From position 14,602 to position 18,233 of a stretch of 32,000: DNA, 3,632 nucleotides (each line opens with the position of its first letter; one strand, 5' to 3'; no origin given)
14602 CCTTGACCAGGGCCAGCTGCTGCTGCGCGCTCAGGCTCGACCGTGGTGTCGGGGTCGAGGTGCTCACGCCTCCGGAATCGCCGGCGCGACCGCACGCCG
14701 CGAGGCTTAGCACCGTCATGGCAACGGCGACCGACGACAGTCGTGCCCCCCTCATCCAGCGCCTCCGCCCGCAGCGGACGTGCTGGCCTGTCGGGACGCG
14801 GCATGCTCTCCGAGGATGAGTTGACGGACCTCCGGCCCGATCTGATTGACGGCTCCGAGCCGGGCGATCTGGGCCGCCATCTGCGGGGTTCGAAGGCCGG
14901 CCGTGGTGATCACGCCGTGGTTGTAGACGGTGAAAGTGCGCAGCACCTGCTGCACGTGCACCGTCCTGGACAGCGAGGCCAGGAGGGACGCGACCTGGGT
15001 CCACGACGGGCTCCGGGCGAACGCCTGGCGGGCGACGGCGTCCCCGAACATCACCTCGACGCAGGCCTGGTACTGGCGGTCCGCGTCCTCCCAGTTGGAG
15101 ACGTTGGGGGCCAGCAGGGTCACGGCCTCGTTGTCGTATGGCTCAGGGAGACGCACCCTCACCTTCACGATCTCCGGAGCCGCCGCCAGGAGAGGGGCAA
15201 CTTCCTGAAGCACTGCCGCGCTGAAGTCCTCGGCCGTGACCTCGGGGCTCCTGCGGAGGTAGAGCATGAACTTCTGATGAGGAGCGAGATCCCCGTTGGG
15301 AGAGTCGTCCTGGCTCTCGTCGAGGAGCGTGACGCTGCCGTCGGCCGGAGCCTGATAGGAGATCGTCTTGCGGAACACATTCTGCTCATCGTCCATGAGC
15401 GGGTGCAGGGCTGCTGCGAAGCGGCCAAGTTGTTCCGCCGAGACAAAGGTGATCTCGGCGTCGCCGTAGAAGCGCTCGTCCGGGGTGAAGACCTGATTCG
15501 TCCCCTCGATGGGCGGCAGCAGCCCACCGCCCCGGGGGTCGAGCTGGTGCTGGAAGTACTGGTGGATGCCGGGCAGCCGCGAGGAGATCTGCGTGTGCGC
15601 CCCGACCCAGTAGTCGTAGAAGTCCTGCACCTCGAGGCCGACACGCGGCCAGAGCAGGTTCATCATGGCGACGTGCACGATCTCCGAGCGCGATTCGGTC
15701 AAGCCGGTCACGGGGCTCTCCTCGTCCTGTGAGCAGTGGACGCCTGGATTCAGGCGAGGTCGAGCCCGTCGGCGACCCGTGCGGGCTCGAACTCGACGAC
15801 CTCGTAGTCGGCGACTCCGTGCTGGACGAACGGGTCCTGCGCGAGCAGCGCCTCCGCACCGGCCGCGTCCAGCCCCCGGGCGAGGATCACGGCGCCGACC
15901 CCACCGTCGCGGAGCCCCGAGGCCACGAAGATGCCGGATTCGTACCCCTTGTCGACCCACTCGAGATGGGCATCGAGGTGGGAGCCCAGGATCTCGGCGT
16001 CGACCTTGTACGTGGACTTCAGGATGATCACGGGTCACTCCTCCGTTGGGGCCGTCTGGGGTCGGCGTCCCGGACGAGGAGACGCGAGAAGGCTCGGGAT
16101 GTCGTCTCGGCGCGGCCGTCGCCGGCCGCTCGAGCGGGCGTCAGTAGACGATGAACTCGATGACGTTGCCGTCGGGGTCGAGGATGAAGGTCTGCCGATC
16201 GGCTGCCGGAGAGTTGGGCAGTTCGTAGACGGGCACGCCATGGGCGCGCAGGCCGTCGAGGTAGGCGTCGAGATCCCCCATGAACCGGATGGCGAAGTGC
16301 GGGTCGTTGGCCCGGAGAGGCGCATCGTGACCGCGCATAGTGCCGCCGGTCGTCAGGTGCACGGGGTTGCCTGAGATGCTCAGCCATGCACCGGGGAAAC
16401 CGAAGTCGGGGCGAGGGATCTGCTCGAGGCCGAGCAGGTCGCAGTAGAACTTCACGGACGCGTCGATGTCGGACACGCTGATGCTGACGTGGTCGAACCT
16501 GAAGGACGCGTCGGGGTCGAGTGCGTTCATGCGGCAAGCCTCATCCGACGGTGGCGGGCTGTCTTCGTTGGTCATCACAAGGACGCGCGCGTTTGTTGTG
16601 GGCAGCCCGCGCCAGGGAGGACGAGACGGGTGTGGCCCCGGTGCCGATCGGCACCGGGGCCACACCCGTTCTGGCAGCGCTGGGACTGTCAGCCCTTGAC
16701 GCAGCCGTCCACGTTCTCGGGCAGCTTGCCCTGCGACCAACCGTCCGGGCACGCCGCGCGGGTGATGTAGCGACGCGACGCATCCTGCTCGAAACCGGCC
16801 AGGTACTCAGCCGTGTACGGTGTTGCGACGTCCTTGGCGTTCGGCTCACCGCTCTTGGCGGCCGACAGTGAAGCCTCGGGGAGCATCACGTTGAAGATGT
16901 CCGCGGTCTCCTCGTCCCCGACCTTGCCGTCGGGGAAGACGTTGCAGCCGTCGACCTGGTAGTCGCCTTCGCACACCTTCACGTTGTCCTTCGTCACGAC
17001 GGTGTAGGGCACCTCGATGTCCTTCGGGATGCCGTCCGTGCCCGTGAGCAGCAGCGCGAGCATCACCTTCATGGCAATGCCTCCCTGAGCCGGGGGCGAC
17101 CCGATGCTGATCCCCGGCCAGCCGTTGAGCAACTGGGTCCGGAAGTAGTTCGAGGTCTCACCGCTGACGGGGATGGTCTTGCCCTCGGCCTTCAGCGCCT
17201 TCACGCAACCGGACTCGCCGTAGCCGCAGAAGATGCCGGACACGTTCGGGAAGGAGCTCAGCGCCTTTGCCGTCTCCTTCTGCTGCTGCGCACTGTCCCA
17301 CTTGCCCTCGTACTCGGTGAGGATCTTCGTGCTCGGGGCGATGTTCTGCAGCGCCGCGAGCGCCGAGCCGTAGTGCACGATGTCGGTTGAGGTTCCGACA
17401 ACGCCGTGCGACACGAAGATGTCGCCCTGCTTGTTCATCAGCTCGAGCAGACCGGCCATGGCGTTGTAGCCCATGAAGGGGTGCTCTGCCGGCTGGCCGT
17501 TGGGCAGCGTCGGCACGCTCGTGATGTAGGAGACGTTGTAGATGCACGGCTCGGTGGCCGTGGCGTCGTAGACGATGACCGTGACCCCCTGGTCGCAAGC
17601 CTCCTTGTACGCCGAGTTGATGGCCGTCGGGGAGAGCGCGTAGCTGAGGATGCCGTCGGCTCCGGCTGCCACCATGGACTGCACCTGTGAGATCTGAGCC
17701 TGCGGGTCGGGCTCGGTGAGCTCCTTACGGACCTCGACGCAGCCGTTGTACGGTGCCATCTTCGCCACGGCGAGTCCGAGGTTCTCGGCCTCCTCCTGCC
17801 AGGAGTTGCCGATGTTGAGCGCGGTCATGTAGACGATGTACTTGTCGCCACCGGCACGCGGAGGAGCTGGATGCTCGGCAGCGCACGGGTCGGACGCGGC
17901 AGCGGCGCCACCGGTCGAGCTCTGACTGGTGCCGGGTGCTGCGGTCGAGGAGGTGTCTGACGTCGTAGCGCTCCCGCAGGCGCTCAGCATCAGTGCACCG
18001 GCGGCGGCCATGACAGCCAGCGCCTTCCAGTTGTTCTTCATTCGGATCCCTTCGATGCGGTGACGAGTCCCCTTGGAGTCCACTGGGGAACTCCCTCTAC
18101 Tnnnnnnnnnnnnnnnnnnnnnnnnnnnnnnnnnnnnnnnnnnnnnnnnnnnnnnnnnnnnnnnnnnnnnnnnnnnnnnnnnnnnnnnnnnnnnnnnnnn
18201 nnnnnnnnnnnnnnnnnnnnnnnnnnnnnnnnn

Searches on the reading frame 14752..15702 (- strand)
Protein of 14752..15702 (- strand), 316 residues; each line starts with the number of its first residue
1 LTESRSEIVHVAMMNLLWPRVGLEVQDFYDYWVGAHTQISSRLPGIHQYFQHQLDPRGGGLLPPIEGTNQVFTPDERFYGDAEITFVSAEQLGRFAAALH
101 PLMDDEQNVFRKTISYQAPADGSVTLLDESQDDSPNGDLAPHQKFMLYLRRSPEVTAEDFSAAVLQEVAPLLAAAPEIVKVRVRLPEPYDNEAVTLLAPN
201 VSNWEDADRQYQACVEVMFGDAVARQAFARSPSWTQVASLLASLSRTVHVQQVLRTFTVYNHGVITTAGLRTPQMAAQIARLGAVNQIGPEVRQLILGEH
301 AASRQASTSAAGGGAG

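Call 41: search_protein_families(library=pfam, proteins=[window:14752-15702:-], max_evalue=0.01)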
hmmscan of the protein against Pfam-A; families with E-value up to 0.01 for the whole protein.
window:14752-15702:- (316 aa): 1 family
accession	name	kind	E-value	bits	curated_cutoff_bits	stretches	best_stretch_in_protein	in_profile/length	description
PF07110.17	EthD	-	1.7e-09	39.2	22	1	22-97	3-77/96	EthD domain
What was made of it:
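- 14752..15702 (-): EthD-like protein of about 300 aa with a tandem ferredoxin-like alpha+beta barrel fold. It is a conserved accessory of the island. Pfam EthD (call 41).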

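Call 53: search_protein_families(library=ncbifam, proteins=[window:14752-15702:-], max_evalue=0.00001)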
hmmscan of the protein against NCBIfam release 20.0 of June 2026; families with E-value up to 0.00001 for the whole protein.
window:14752-15702:- (316 aa): 0 families

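Call 58: find_homologous_proteins(query=window:14752-15702:-, max_evalue=0.00001)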
Query window:14752-15702:- (316 aa): 91 proteins with E <= 0.00001 among 8000 candidates.
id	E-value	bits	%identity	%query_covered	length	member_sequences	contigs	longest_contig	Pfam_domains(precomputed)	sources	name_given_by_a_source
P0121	4.7e-191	652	92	100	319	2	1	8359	PF07110.18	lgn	-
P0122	2.4e-129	449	68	93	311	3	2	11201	PF07110.18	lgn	-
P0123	2.8e-128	446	68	97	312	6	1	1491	PF07110.18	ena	-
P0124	1.8e-126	440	67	95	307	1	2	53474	PF07110.18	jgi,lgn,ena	-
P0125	7.8e-125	434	66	96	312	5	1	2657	PF07110.18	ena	-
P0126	8.4e-125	434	67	96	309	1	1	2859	PF07110.18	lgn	-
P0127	9.3e-117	408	63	95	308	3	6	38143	PF07110.18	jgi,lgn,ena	-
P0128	2.2e-110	387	59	94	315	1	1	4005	PF07110.18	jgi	jgi:hypothetical protein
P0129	1.6e-108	381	62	95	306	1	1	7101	PF07110.18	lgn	-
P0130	2.7e-104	367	60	92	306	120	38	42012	PF07110.18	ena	-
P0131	4.2e-104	366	58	95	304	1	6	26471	PF07110.18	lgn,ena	-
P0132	4.4e-104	366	59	97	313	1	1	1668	PF07110.18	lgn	-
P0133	4.7e-104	366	58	94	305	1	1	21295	PF07110.18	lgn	-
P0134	9.5e-104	365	60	92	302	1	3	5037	PF07110.18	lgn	-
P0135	1.3e-103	365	56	95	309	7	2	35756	PF07110.18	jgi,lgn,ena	jgi:hypothetical protein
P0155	2.5e-95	338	55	96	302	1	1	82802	PF07110.18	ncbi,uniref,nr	ncbi:hypothetical protein J2Y41_004269 [Arthrobacter sp. 1088]|uniref:EthD domain-containing protein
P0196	3.0e-28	117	32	85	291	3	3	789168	PF07110.18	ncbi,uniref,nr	ncbi:EthD domain-containing protein [Pseudomonas petrae]|uniref:EthD domain-containing protein n=1 T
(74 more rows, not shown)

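Call 59: find_encoding_contigs(protein=P0155, flank=10000, max_places=1)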
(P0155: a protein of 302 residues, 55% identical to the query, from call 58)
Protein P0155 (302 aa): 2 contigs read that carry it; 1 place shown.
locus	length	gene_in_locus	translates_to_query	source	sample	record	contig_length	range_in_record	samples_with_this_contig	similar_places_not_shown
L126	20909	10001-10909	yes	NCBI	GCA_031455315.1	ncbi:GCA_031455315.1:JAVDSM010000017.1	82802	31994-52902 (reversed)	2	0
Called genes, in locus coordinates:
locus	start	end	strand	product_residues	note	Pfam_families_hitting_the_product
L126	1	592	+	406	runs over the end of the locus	PF00109:ketoacyl-synt, PF00108:Thiolase_N (weak), PF02801:Ketoacyl-synt_C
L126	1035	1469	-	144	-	PF13404:HTH_AsnC-type, PF13412:HTH_24, PF01037:AsnC_trans_reg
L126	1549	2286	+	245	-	PF03591:AzlC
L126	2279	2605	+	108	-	PF05437:AzlD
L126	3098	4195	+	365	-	PF00724:Oxidored_FMN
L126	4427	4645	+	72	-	-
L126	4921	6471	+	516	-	PF00005:ABC_tran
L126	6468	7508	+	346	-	PF02653:BPD_transp_2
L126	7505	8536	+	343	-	PF02653:BPD_transp_2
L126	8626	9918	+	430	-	PF13407:Peripla_BP_4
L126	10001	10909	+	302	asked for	PF07110:EthD (weak)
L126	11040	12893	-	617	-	PF01590:GAF, PF13185:GAF_2, PF13492:GAF_3 (faint), PF17853:GGDEF_2, PF13556:HTH_30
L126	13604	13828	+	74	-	-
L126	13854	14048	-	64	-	-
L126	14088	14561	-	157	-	PF02775:TPP_enzyme_C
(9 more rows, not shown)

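Call 60: find_encoding_contigs(protein=P0196, flank=10000, max_places=1)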
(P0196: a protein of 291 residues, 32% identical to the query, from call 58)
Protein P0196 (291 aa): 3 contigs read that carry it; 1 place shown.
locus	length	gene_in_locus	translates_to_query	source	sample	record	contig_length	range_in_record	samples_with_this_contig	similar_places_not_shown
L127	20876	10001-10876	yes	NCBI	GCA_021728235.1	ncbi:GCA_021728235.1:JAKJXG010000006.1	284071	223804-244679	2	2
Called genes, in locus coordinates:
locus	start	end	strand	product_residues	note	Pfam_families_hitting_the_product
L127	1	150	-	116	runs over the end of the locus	-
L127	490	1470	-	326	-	PF00106:adh_short, PF08659:KR (weak), PF13561:adh_short_C2 (weak)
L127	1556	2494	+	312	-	PF12852:Cupin_6, PF00165:HTH_AraC (weak), PF12833:HTH_18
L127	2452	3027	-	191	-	PF00440:TetR_N, PF21993:TetR_C_13_2 (weak)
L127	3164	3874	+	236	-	PF02798:GST_N, PF13409:GST_N_2, PF13417:GST_N_3, PF00043:GST_C (weak), PF13410:GST_C_2 (weak), PF14497:GST_C_3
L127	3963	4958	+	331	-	PF00248:Aldo_ket_red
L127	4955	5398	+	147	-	PF04134:DCC1-like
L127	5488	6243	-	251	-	PF01135:PCMT, PF01209:Ubie_methyltran, PF05175:MTS (weak), PF13489:Methyltransf_23, PF13649:Methyltransf_25, PF13847:Methyltransf_31, PF08241:Methyltransf_11, PF08242:Methyltransf_12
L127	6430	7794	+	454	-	PF07690:MFS_1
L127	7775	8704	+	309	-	PF00389:2-Hacid_dh, PF02826:2-Hacid_dh_C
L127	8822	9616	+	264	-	PF01936:NYN, PF12872:OST-HTH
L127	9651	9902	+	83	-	-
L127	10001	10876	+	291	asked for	PF07110:EthD (faint)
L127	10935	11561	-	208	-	PF01243:PNPOx_N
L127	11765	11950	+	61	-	PF11661:DUF2986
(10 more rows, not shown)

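Call 68: predict_structure(alignment_id=A1)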
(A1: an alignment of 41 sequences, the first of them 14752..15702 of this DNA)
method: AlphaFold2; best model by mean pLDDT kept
length: 316 residues; sequences in the alignment: 41
mean_pLDDT: 92.1   pTM: 0.89
mean pLDDT of the five models: 92.1, 90.6, 89.7, 89.0, 87.5
residues with pLDDT >= 90: 235; 70-90: 63; 50-70: 15; < 50: 3
segments of 3 or more residues with pLDDT < 50: 1-3
pLDDT, mean of each block of 10 residues (from residue 1): 62 97 95 87 94 97 97 96 97 94 90 97 95 89 98 98 98 98 98 91 97 98 98 98 99 96 90 85 88 86 70 59
secondary structure, 60 per line:
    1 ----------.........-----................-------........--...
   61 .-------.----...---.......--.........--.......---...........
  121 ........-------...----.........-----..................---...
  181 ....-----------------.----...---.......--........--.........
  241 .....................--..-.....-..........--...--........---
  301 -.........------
elements in order: E11-19 H25-40 E48-55 H58-61 E80-86 H89-97 H100-106 E110-119 E123-128 E136-138 E143-151 H157-174 E178-184 E213-219 H222-229 H232-244 E245-261 H267-271 H273-282 H290-297 H302-310

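Call 70: fold_search(model_id=the predicted structure, library=pdb)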
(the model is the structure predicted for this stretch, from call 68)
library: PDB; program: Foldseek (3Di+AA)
matches with E <= 10: 1245; with E <= 0.001: 98
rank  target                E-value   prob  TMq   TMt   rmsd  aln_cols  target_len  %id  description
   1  4c9s_A                2.9e-08  1.00  0.39  0.45   8.9       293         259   16  BACTERIAL CHALCONE ISOMERASE IN open CONFORMATION FROM EUBACTERIUM RAMULUS AT 1.8 A RESOLUTION (released 2014-10-22)
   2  3zph_B                3.0e-08  1.00  0.41  0.45   8.7       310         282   12  Bacterial chalcone isomerase in closed conformation from Eubacterium ramulus at 2.8 A resolution (released 2014-01-15)
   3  5f9p_A                3.2e-08  1.00  0.47  0.59   5.6       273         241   12  Crystal structure study of anthrone oxidase-like protein (released 2016-12-14)
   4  3f44                  3.4e-08  1.00  0.42  0.58   6.7       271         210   10  Crystal structure of putative monooxygenase (YP_193413.1) from Lactobacillus acidophilus NCFM at 1.55 A resolution (released 2008-11-18)
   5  4d4f_D                3.7e-08  1.00  0.39  0.46   8.8       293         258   15  Mutant P250A of bacterial chalcone isomerase from Eubacterium ramulus (released 2016-01-20)
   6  5f9p_B                3.9e-08  1.00  0.46  0.58   5.8       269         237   13  Crystal structure study of anthrone oxidase-like protein (released 2016-12-14)
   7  3zph_C                5.6e-08  1.00  0.39  0.45   7.8       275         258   13  Bacterial chalcone isomerase in closed conformation from Eubacterium ramulus at 2.8 A resolution (released 2014-01-15)
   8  4d4f_B                6.4e-08  1.00  0.39  0.45   8.8       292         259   15  Mutant P250A of bacterial chalcone isomerase from Eubacterium ramulus (released 2016-01-20)
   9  8b7u_G                6.8e-08  1.00  0.39  0.46   9.8       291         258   13  Bacterial chalcone isomerase H33A with taxifolin (released 2022-11-23)
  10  4d4f_A                7.7e-08  1.00  0.40  0.46   8.8       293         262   15  Mutant P250A of bacterial chalcone isomerase from Eubacterium ramulus (released 2016-01-20)
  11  8b7u_A                7.7e-08  1.00  0.39  0.45   9.9       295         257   14  Bacterial chalcone isomerase H33A with taxifolin (released 2022-11-23)
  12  8b7u_F                1.1e-07  1.00  0.39  0.45   9.5       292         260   14  Bacterial chalcone isomerase H33A with taxifolin (released 2022-11-23)
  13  8b7u_B                1.4e-07  1.00  0.39  0.45   9.8       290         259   14  Bacterial chalcone isomerase H33A with taxifolin (released 2022-11-23)
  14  6qmv_A                1.5e-07  1.00  0.45  0.46   6.9       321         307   11  E87D sulfur oxygenase reductase (released 2020-03-04)
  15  3mcs_B                1.7e-07  1.00  0.47  0.64   5.5       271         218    6  Crystal structure of Putative monooxygenase (FN1347) from FUSOBACTERIUM NUCLEATUM SUBSP. NUCLEATUM ATCC 25586 at 2.55  (released 2010-05-19)
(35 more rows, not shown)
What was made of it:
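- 14752..15702 (-): Foldseek matches are weak: bacterial chalcone isomerase, anthrone oxidase-like protein, sulfur oxygenase reductase and methylmuconolactone isomerase, with TM 0.39-0.47 (calls 68, 70).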

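Call 87: search_dna_similar(query=window:14752-15702:-, collection=plasmids, mode=protein, max_rows=10)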
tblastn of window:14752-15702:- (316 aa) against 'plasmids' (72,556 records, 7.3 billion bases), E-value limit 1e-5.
Records with a match: 6; places in all: 7; records where one place covers at least 80% of the query: 5.
Best place of each record, by identity: <60% 6.
By first word of the organism name: Burkholderia 2; Gloeothece 1; Roseomonas 1; Nostoc 1; Streptomyces 1.
By predicted mobility (MOB-suite, as given by PLSDB): non-mobilizable 6.
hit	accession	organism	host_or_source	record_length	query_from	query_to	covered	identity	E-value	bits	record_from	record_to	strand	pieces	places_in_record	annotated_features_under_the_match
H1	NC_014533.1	Gloeothece verrucosa PCC 7822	fresh water in rice field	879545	5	296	92%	34.7%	2e-40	157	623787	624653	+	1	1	EthD domain-containing protein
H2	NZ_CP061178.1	Roseomonas haemaphysalidis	tick,pure culture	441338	19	296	88%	33.7%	8e-27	117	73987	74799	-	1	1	hypothetical protein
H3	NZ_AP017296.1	Nostoc sp. NIES-3756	-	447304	4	296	93%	31.5%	5e-36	144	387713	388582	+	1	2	none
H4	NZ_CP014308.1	Burkholderia sp. PAMC 26561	single cell,lichen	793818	4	292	91%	30.3%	8e-26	115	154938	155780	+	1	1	EthD domain-containing protein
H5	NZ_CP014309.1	Burkholderia sp. PAMC 26561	single cell,lichen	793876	4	292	91%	30.3%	8e-26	115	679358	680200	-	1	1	EthD domain-containing protein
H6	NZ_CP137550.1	Streptomyces sp. N50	Selaginella tamariscina,cell ...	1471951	16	265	79%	29.2%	2e-18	93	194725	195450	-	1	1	record has no annotation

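Call 90: get_annotated_region(hit=H1, flank=9000)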
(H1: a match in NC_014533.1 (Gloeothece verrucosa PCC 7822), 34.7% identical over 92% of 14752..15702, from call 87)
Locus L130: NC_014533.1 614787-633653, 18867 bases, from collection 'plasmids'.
description: Gloeothece verrucosa PCC 7822 plasmid Cy782201, complete sequence
organism: Gloeothece verrucosa PCC 7822 (NCBI taxid 497965)
taxonomy: Bacteria; Cyanobacteriota; Cyanophyceae; Chroococcales; Aphanothecaceae; Gloeothece; Gloeothece verrucosa; Gloeothece verrucosa PCC 7822
host: -; source: fresh water in rice field; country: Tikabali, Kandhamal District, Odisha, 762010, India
typing (MOB-suite, as given by PLSDB): non-mobilizable; mating-pair formation MPF_T
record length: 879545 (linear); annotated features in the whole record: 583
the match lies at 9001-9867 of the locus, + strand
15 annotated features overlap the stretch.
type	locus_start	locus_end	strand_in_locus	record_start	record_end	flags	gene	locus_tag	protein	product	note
CDS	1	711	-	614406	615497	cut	-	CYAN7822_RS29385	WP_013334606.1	3-oxoacyl-[acyl-carrier-protein] synthase III C-terminal domain-containing protein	-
CDS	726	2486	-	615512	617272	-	-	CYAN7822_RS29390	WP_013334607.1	thiamine pyrophosphate-binding protein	-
CDS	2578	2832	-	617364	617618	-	-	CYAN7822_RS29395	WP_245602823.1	hypothetical protein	-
CDS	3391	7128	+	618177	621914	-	-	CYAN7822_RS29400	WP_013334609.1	multicopper oxidase domain-containing protein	-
CDS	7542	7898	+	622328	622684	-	-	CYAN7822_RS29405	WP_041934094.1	carboxymuconolactone decarboxylase family protein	-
CDS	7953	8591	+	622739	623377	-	-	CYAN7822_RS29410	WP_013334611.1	hypothetical protein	-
CDS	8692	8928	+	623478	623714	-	-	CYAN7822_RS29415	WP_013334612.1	CDGSH iron-sulfur domain-containing protein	-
CDS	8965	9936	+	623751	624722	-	-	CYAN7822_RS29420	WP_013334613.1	EthD domain-containing protein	-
CDS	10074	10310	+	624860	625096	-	-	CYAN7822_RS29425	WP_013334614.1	CDGSH iron-sulfur domain-containing protein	-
CDS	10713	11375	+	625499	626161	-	-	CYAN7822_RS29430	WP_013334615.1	HAD family hydrolase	-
CDS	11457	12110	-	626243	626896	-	-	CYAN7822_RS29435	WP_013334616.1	potassium channel family protein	-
CDS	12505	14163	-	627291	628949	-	-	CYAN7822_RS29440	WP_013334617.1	iron uptake porin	GO:0033212 - iron import into cell [Evidence IEA]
CDS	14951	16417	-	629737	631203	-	hpaB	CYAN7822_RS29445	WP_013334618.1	4-hydroxyphenylacetate 3-monooxygenase, oxygenase component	-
CDS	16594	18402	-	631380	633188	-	-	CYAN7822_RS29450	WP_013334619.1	tryptophan 7-halogenase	-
CDS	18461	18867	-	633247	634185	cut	-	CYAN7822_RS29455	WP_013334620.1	GNAT family N-acetyltransferase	-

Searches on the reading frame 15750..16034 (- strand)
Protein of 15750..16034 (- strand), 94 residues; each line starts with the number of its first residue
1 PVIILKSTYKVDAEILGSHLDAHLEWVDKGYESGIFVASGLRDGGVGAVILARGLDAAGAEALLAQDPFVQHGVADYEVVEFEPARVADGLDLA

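Call 10: search_protein_families(library=pfam, proteins=[window:15750-16034:-], max_evalue=0.001)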
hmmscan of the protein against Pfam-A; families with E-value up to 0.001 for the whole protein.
window:15750-16034:- (94 aa): 1 family
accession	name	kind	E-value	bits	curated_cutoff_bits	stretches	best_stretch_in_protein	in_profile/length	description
PF03795.20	YCII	-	1.4e-08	35.5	24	1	14-82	15-94/95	YCII-related domain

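Call 53: search_protein_families(library=ncbifam, proteins=[window:15750-16031:-], max_evalue=0.00001)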
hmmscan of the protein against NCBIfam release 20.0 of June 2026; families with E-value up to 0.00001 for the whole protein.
window:15750-16031:- (93 aa): 0 families

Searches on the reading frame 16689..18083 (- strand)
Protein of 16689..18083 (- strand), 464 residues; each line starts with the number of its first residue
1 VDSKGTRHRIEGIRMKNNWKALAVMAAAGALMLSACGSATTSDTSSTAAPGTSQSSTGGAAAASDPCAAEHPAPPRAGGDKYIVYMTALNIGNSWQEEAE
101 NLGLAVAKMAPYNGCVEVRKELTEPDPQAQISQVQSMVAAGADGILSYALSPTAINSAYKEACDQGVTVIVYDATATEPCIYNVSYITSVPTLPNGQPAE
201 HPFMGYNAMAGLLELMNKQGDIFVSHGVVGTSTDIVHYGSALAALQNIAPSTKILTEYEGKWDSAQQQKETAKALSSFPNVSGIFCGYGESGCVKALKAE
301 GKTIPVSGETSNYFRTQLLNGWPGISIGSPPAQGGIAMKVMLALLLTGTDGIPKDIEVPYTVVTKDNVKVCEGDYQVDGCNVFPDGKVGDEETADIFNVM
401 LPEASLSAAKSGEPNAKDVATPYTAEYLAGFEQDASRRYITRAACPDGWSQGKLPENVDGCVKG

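Call 10: search_protein_families(library=pfam, proteins=[window:16689-18083:-], max_evalue=0.001)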
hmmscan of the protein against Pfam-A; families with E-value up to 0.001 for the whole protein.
window:16689-18083:- (464 aa): 1 family
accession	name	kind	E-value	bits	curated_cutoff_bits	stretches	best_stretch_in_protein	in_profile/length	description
PF13407.12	Peripla_BP_4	-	2.1e-32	113.2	35.1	1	89-345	6-254/258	Periplasmic binding protein domain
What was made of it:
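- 16689..18083 (-): Substrate-binding protein of a CUT2 (sugar-type) ABC importer. Pfam Peripla_BP_4 (call 10).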

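Call 31: search_solved_structures(query=window:16689-18083:-, max_evalue=0.001)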
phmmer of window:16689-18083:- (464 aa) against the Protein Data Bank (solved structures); distinct sequences matched with E-value up to 0.001: 10.
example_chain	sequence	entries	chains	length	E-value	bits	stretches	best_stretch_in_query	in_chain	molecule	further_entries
4pe6_A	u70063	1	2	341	2.4e-19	72.7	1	75-364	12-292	Putative ABC transporter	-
5hqj_A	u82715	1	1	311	3.8e-07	32.4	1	128-368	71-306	Periplasmic binding protein/LacI transcriptional regulator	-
5dte_A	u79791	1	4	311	1e-06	31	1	124-297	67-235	Monosaccharide-transporting ATPase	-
3ejw_A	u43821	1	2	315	1.2e-05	27.5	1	122-383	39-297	SmLsrB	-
3g1w_A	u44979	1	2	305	1.8e-05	26.9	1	115-292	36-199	Sugar ABC transporter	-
6sw4_A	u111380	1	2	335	2.7e-05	26.3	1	113-293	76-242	Arabinose binding protein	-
4rs3_A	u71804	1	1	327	6.7e-05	25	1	124-385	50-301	ABC transporter, carbohydrate uptake transporter-2 (CUT2) family, periplasmic sugar-bindin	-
5hko_A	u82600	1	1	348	8e-05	24.8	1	124-386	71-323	ABC transporter, carbohydrate uptake transporter-2 (CUT2) family, periplasmic sugar-bindin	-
4yle_A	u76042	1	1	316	0.00016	23.8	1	123-303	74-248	Periplasmic binding protein/LacI transcriptional regulator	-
7x0g_A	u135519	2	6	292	0.00048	22.2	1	122-368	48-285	CbpA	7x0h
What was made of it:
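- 16689..18083 (-): The best solved relatives are monosaccharide and AI-2 binding proteins (call 31).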

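Call 53: search_protein_families(library=ncbifam, proteins=[window:16689-18083:-], max_evalue=0.00001)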
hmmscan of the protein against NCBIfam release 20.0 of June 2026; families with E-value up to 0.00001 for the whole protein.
window:16689-18083:- (464 aa): 3 families
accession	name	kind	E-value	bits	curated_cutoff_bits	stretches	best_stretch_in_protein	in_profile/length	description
TIGR02637.1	RhaS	equivalog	1.8e-06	27.5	342.25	1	120-285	35-190/302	rhamnose ABC transporter substrate-binding protein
TIGR02634.1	xylF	equivalog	3.7e-06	26.7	389.55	0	124-179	37-92/302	D-xylose ABC transporter substrate-binding protein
NF040907.2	ChvE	equivalog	9.2e-06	25.1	460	0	117-177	30-90/324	multiple monosaccharide ABC transporter substrate-binding protein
